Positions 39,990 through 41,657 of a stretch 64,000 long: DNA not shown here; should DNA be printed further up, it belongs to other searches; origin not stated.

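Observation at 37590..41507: Two divergent ECF sigma / anti-sigma pairs, each with a different beta-propeller sensor anti-sigma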

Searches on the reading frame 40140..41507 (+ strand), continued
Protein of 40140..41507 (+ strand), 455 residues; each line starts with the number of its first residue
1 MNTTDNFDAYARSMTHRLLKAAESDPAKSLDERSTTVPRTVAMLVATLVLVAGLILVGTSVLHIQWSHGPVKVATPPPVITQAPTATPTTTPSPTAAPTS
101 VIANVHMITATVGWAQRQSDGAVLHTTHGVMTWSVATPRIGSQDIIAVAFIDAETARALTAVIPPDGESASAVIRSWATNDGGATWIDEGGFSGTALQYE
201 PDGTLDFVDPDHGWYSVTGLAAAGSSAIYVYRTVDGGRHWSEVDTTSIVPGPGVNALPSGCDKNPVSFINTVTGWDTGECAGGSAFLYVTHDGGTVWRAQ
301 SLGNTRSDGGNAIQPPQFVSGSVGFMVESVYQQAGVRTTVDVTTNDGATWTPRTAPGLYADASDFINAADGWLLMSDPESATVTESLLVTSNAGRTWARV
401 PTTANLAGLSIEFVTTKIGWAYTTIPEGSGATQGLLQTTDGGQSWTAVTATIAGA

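Call 101: find_encoding_contigs(protein=P0092, flank=2500, max_places=1)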
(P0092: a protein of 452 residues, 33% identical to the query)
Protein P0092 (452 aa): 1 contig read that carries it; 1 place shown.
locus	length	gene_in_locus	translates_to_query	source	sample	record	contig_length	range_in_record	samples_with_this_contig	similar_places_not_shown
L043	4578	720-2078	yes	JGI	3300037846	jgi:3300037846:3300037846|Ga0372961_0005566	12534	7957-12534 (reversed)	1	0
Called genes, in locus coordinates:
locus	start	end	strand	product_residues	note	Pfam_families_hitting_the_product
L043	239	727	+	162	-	PF04542:Sigma70_r2, PF08281:Sigma70_r4_2, PF04545:Sigma70_r4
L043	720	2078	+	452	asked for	PF14870:PSII_BNR (faint), PF15902:Sortilin-Vps10 (faint), PF02012:BNR (faint)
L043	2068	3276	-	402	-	PF04909:Amidohydro_2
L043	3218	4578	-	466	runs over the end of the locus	PF16952:Gln-synt_N_2, PF00120:Gln-synt_C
